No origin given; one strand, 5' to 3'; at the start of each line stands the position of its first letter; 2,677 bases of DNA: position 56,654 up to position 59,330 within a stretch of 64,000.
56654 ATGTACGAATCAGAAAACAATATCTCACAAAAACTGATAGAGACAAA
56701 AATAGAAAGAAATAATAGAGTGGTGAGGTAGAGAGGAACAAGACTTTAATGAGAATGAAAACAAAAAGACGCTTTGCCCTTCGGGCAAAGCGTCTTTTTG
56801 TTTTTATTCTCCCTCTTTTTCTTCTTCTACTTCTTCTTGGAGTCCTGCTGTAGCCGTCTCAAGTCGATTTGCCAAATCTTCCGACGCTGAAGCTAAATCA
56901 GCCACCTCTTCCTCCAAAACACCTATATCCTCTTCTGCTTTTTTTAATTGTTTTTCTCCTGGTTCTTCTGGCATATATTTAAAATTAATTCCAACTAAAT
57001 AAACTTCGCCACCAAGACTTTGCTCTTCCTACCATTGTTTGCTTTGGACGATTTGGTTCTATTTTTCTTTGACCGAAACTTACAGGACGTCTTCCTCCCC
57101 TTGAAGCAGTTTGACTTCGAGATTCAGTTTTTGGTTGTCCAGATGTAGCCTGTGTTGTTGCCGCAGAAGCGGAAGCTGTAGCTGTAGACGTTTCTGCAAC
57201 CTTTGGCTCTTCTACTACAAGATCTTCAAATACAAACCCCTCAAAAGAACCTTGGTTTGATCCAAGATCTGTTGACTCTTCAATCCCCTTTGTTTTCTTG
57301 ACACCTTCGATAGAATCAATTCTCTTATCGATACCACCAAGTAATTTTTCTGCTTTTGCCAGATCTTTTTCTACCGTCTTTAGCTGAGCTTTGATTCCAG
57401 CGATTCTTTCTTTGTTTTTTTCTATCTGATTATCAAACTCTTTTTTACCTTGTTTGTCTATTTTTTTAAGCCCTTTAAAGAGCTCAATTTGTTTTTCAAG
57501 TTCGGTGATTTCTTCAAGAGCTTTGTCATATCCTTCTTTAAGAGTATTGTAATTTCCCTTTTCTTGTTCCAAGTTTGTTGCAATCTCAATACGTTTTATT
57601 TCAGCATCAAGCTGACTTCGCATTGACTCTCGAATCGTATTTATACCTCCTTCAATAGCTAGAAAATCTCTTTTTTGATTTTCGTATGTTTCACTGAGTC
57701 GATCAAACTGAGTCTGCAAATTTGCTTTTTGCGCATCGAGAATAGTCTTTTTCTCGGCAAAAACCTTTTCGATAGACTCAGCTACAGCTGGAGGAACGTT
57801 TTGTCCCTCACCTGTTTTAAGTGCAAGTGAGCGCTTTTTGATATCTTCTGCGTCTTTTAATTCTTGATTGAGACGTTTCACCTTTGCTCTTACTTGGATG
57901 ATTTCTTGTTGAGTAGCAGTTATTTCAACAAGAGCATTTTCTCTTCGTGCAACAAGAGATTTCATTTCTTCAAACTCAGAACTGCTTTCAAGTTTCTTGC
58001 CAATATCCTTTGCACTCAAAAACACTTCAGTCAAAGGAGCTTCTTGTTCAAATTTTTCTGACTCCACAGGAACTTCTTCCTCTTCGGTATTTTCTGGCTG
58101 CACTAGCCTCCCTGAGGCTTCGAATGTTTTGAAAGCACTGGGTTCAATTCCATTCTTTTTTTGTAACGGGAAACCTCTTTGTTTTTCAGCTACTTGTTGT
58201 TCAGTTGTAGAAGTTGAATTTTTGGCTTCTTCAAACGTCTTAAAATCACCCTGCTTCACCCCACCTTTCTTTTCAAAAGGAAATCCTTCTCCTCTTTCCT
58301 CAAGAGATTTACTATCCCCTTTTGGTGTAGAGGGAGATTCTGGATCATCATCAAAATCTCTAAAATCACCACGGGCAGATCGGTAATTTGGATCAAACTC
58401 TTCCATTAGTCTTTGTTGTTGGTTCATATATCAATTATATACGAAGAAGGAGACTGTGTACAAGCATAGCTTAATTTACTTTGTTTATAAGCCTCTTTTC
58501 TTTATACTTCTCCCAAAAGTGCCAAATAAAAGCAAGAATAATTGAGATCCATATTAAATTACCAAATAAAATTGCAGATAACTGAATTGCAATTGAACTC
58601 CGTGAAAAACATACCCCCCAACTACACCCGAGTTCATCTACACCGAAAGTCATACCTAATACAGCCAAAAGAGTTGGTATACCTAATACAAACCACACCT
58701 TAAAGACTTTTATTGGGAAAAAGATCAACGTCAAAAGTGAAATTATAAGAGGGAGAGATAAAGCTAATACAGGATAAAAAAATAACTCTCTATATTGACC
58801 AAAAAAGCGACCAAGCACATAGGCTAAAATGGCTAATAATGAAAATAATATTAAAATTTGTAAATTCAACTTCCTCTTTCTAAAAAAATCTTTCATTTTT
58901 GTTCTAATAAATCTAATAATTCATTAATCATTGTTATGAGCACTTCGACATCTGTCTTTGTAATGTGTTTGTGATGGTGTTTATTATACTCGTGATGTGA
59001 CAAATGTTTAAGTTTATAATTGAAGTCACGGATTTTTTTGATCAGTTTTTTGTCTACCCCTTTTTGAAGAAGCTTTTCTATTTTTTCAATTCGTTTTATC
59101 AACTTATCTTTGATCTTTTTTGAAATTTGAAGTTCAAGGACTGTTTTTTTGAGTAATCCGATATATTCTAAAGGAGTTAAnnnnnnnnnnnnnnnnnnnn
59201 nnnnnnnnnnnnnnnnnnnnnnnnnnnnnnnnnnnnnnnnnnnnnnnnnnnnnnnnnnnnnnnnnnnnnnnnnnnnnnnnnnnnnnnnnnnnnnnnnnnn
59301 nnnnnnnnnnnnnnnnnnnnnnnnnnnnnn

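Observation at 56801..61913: Operon for a 1006-aa secreted beta-helix/lipase-like protein, a 4-TM protein, a 480-aa coiled-coil protein with F-x-F-E repeats and a possible 57-aa acidic peptide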

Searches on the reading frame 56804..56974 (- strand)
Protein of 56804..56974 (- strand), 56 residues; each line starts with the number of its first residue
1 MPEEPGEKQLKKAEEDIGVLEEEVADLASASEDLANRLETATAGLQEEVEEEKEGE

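Call 3: search_protein_families(library=pfam, proteins=[window:56804-56974:-], max_evalue=1)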
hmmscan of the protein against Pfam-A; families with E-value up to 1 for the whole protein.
window:56804-56974:- (56 aa): 3 families
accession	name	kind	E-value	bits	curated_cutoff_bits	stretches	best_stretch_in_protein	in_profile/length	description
PF19220.6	Rod_CreS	-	0.0011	18.6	100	1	7-53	296-342/359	Crescentin, rod domain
PF10211.14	Ax_dynein_light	-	0.14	12.7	26.4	1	7-54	118-165/187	Axonemal dynein light chain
PF08912.16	Rho_Binding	-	0.33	12.3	23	1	20-54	1-35/69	Rho Binding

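Call 4: search_protein_families(library=ncbifam, proteins=[window:56804-56974:-], max_evalue=1)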
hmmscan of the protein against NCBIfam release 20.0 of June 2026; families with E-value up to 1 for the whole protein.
window:56804-56974:- (56 aa): 2 families
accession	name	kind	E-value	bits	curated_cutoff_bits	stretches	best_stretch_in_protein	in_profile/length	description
TIGR01843.1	type_I_hlyD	subfamily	0.011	14.7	208.65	1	7-52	201-246/422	HlyD family type I secretion periplasmic adaptor subunit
TIGR04211.1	SH3_and_anchor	equivalog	0.05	13.2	65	1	7-50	72-118/198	TIGR04211 family SH3 domain-containing protein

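Call 70: search_protein_families(library=padloc, proteins=[window:56804-56974:-], max_evalue=0.01)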
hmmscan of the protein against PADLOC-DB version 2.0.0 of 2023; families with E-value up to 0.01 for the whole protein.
window:56804-56974:- (56 aa): 0 families

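Call 71: search_protein_families(library=phrogs, proteins=[window:56804-56974:-], max_evalue=0.01)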
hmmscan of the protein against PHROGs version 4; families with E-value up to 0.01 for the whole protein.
window:56804-56974:- (56 aa): 0 families

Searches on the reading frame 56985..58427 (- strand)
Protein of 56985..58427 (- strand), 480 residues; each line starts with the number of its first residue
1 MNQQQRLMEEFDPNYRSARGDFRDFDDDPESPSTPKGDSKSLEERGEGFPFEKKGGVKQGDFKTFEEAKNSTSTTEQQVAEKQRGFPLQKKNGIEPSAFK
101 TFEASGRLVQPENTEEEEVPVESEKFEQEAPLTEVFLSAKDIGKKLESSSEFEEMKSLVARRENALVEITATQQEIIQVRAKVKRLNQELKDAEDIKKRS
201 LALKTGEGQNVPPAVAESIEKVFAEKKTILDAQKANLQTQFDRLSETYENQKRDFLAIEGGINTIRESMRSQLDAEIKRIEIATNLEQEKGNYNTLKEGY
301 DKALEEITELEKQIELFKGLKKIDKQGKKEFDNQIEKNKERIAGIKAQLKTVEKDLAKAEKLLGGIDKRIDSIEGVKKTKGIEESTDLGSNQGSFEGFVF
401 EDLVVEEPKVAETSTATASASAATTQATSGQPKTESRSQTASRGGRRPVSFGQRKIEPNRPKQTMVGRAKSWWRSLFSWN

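Call 3: search_protein_families(library=pfam, proteins=[window:56985-58427:-], max_evalue=1)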
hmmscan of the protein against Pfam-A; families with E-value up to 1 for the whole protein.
window:56985-58427:- (480 aa): 6 families
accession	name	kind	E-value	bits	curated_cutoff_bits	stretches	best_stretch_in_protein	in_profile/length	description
PF07889.17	DUF1664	-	0.0099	16.4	34.6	1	313-375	61-122/124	Protein of unknown function (DUF1664)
PF18121.7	TFA2_Winged_2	-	0.016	15.3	26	1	293-313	20-40/60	TFA2 Winged helix domain 2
PF02317.23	Octopine_DH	-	0.028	14.9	30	1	209-258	41-90/150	NAD/NADP octopine/nopaline dehydrogenase, alpha-helical domain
PF09763.15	Sec3_CC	-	0.061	13.6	27.1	1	267-318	2-55/133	Exocyst complex component Sec3, coiled-coil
PF23671.1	HTH_70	-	0.22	12.1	27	0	148-164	5-21/71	HTH 3-helical bundle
PF14197.11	Cep57_CLD_2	-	0.89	10.1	27.1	1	149-193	20-64/67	Centrosome localisation domain of PPC89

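Call 4: search_protein_families(library=ncbifam, proteins=[window:56985-58427:-], max_evalue=1)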
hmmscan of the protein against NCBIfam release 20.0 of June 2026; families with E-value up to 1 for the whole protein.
window:56985-58427:- (480 aa): 9 families
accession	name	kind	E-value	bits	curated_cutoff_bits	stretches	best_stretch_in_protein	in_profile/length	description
NF045780.1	TrlF_fam_ATP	equivalog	1.8e-05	23.7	350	1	48-421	390-770/944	TrlF family AAA-like ATPase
TIGR01843.1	type_I_hlyD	subfamily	4.7e-05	22.5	208.65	2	168-359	82-271/422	HlyD family type I secretion periplasmic adaptor subunit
TIGR02168.1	SMC_prok_B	equivalog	0.00018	19.4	567.35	1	118-375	197-463/1181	chromosome segregation protein SMC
NF041066.2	DpdI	equivalog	0.013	15.5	150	1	271-357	8-93/239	protein DpdI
NF047515.1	SpiroCoCo_C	equivalog_domain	0.019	14.1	125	1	215-378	78-235/313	SpiroCoCo family coiled-coil protein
TIGR02169.1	SMC_prok_A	equivalog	0.035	11.8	729.4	1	149-374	262-483/1165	chromosome segregation protein SMC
NF004406.0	PRK05758.3-2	equivalog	0.047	13.5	172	1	155-198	8-51/186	F0F1 ATP synthase subunit delta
NF045487.1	ASRP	equivalog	0.11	11.1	300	1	267-378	131-240/593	archaea-specific SMC-related protein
NF041034.1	Rad50_Sulf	equivalog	0.73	7.6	1000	0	145-374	472-697/872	DNA double-strand break repair ATPase Rad50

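Call 11: find_homologous_proteins(query=window:56985-58427:-)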
Query window:56985-58427:- (480 aa): 1 proteins with E <= 0.001 among 8000 candidates.
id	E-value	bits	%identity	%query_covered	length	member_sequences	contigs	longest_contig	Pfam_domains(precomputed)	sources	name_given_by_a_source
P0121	0.0e+0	1012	100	100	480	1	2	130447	-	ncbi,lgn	-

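Call 32: search_protein_representatives(protein=window:56985-58427:-)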
Query: 480 residues. Proteins with E-value up to 0.001 (for the whole library): 2; up to 1e-10: 1; up to 1e-30: 1. The best 2 are listed.
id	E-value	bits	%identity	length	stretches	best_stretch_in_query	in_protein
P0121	0.0e+00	1011.5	100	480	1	1-480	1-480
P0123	2.5e-04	36.8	28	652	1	79-384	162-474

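Call 70: search_protein_families(library=padloc, proteins=[window:56985-58427:-], max_evalue=0.01)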
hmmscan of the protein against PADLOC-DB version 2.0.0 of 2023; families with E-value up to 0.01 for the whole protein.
window:56985-58427:- (480 aa): 1 family
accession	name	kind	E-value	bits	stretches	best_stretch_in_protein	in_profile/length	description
PDLC03865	LmuB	-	0.00034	16.9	1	119-371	229-848/1007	-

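Call 71: search_protein_families(library=phrogs, proteins=[window:56985-58427:-], max_evalue=0.01)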
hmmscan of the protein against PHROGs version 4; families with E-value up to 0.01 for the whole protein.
window:56985-58427:- (480 aa): 0 families

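Call 72: predict_structure(protein=window:56985-58427:-)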
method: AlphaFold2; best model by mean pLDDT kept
length: 480 residues; sequences in the alignment: 1
mean_pLDDT: 64.7   pTM: 0.42
mean pLDDT of the five models: 64.7, 63.8, 63.4, 61.0, 59.6
residues with pLDDT >= 90: 145; 70-90: 82; 50-70: 33; < 50: 220
segments of 3 or more residues with pLDDT < 50: 3-5, 15-23, 25-28, 30-132, 377-466, 477-480
pLDDT, mean of each block of 10 residues (from residue 1): 51 47 44 39 42 38 43 38 36 36 36 38 43 58 87 95 97 98 95 88 66 78 91 95 98 97 93 87 88 93 94 90 80 92 94 92 87 59 39 34 35 34 32 35 40 40 46 47
secondary structure, 60 per line:
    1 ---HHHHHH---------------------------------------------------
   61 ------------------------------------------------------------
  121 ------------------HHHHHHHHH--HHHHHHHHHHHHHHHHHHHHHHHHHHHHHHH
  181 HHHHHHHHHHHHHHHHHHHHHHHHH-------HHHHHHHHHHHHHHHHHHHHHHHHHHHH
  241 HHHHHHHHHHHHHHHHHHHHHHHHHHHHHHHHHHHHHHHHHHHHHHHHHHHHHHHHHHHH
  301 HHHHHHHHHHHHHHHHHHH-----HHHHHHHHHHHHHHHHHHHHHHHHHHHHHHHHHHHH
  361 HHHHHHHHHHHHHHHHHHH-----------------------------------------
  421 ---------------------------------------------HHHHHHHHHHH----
elements in order: H4-9 H139-147 H150-205 H213-319 H325-379 H466-476
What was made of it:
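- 58119..58286 (-): Two copies of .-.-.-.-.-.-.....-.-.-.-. (aa 48-66 and 85-103) in the disordered N-terminus of gene 3. Low pLDDT in call 72.
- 56988..57032 (-): Basic, Trp-rich amphipathic C-terminal helix of gene 3 (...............); possible membrane-targeting sequence. Helix 466-476 in the model, at low confidence (pLDDT below 50; call 72).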

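Call 74: fold_search(model_id=the predicted structure, library=pdb)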
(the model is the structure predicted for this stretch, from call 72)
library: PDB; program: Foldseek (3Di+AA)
matches with E <= 10: 513; with E <= 0.001: 0
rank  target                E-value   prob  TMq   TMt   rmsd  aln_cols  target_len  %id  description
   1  8otz_DQ               1.1e-02  0.99  0.21  0.32  35.9       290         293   13  48-nm repeat of the native axonemal doublet microtubule from bovine sperm (released 2023-11-22)
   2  3hai_A                3.7e-02  0.89  0.18  0.27  14.5       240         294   13  Crystal structure of human PACSIN1 F-BAR domain (P21 lattice) (released 2009-06-16)
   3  9fqr_Fd               6.5e-02  0.93  0.21  0.32  36.4       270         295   12  96-nm repeat of axonemal doublet microtubules from bovine sperm (released 2025-03-26)
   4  4bne_A                9.7e-02  0.82  0.19  0.29  15.6       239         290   12  Pacsin2 Interacts with Membranes and Actin-Filaments (released 2014-05-14)
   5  9cpc_3E               9.7e-02  0.54  0.15  0.17  39.0       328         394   13  Atomic model of porcine brain ventricles cilia doublet microtubule (48-nm periodicity) (released 2024-10-23)
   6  8to0_z0               1.1e-01  0.85  0.20  0.33  39.0       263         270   14  48-nm repeating structure of doublets from mouse sperm flagella (released 2023-11-01)
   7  9cpb_6K               1.2e-01  0.84  0.19  0.24  38.7       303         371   10  Atomic model of bovine Fallopian tube cilia doublet microtubule (48-nm periodicity) (released 2024-10-30)
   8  2x3v_A                1.3e-01  0.75  0.19  0.28  15.8       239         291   13  Structure of The F-BAR Domain of Mouse Syndapin I (released 2010-04-07)
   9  8otz_DX               1.4e-01  0.92  0.21  0.41  34.4       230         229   14  48-nm repeat of the native axonemal doublet microtubule from bovine sperm (released 2023-11-22)
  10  8otz_DV               1.5e-01  0.84  0.21  0.32  34.6       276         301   13  48-nm repeat of the native axonemal doublet microtubule from bovine sperm (released 2023-11-22)
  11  8otz_DR               1.6e-01  0.93  0.22  0.38  34.0       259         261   11  48-nm repeat of the native axonemal doublet microtubule from bovine sperm (released 2023-11-22)
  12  5nnv_C                1.6e-01  0.47  0.13  0.24  23.2       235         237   16  Structure of a Bacillus subtilis Smc coiled coil middle fragment (released 2017-06-21)
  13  8otz_DS               1.7e-01  0.89  0.21  0.36  34.4       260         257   13  48-nm repeat of the native axonemal doublet microtubule from bovine sperm (released 2023-11-22)
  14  4bne_B                1.8e-01  0.69  0.19  0.29  14.4       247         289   12  Pacsin2 Interacts with Membranes and Actin-Filaments (released 2014-05-14)
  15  7rro_A1               1.9e-01  0.47  0.15  0.18  39.6       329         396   13  Structure of the 48-nm repeat doublet microtubule from bovine tracheal cilia (released 2021-10-27)
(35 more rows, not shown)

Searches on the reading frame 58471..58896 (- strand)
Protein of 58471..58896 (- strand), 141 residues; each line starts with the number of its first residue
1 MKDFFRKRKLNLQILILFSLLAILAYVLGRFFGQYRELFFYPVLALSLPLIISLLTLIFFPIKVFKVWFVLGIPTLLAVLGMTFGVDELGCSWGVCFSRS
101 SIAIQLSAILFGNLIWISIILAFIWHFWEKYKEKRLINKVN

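Call 3: search_protein_families(library=pfam, proteins=[window:58471-58896:-], max_evalue=1)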
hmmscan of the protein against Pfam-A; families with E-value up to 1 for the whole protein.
window:58471-58896:- (141 aa): 1 family
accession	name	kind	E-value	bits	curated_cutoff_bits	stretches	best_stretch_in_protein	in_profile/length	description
PF09843.14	DUF2070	-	0.45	9.2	30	1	13-132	80-180/561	Predicted membrane protein (DUF2070)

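Call 4: search_protein_families(library=ncbifam, proteins=[window:58471-58896:-], max_evalue=1)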
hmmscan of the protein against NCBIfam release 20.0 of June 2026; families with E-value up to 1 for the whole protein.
window:58471-58896:- (141 aa): 3 families
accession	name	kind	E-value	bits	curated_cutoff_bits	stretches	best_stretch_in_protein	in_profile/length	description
NF004428.0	PRK05771.2-1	equivalog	0.0019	16.4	766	1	18-127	428-537/680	V-type ATP synthase subunit I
NF001396.0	PRK00281.3-3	equivalog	0.048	13.5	382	1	10-112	84-178/264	undecaprenyl-diphosphate phosphatase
NF033891.1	surf_exc_IncI1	exception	0.26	10.7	100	1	93-140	34-81/210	plasmid IncI1-type surface exclusion protein ExcA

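Call 20: find_homologous_proteins(query=window:58471-58896:-)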
Query window:58471-58896:- (141 aa): 1 proteins with E <= 0.001 among 229 candidates.
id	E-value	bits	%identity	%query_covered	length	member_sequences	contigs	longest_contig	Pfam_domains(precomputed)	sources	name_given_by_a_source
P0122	2.3e-83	296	100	100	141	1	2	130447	-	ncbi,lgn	-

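Call 55: search_protein_families(library=pfam, alignment_id=A3, max_evalue=0.01)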
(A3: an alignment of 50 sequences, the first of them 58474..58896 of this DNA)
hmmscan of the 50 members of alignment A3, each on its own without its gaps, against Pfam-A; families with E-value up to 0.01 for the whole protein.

A. member 1, window:58474-58896:- (141 aa): 0 families

B. families by the number of members that match (of 50 scanned): 5 families
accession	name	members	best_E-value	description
PF02656.20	DUF202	2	0.0009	Domain of unknown function (DUF202)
PF13061.11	DUF3923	1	0.0056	Protein of unknown function (DUF3923)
PF14093.11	DUF4271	1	0.0058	Domain of unknown function (DUF4271)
PF11061.14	Tsr0524-like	1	0.0081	Cytochrome b6f, subunit Tsr0524-like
PF13273.12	DUF4064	1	0.0083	Protein of unknown function (DUF4064)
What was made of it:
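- On Lipase-specific foldase (Lif) partner: No Pfam family for the window's protein or for 50 homologs (calls 3, 55).
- Closest known: Lipase / lipase-specific foldase operons. Different: Here the partner is a 141-aa 4-TM protein with tiny loops, and it gives no Pfam hit to the foldase family (calls 3, 55).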

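Call 56: search_solved_structures(query=A3, max_evalue=1)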
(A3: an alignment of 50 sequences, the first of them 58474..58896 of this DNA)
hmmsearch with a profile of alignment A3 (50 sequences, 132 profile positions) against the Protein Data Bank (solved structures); distinct sequences matched with E-value up to 1: 3.
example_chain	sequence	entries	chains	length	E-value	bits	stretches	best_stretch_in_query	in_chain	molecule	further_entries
7x1g_A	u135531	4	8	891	0.34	14.3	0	10-83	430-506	Isoform 1 of Solute carrier family 4 member 11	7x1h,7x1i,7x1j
9doh_F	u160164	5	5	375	0.58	13.6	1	41-128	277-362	Lipopolysaccharide export system permease protein LptF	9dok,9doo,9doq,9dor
5x5y_F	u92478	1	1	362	0.64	13.4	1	41-128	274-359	Uncharacterized protein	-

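Call 70: search_protein_families(library=padloc, proteins=[window:58471-58896:-], max_evalue=0.01)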
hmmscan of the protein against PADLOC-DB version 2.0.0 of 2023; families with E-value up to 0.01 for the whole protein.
window:58471-58896:- (141 aa): 0 families

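Call 71: search_protein_families(library=phrogs, proteins=[window:58471-58896:-], max_evalue=0.01)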
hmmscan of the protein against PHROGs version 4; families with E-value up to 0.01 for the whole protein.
window:58471-58896:- (141 aa): 0 families

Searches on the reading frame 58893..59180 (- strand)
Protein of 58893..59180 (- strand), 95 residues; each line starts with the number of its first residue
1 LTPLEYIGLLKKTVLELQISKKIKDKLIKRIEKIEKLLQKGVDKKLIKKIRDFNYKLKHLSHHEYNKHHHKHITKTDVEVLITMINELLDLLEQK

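Call 63: search_protein_families(library=pfam, proteins=[window:58893-59180:-], max_evalue=0.01)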
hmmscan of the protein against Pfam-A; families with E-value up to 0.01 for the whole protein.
window:58893-59180:- (95 aa): 2 families
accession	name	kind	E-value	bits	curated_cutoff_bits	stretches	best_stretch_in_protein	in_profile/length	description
PF22888.1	FIMAH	-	2.6e-05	25.1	24.8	1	10-89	8-80/81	FIMAH domain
PF05746.21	DALR_1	-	0.0098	16.4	22.3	0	20-90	30-93/117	DALR anticodon binding domain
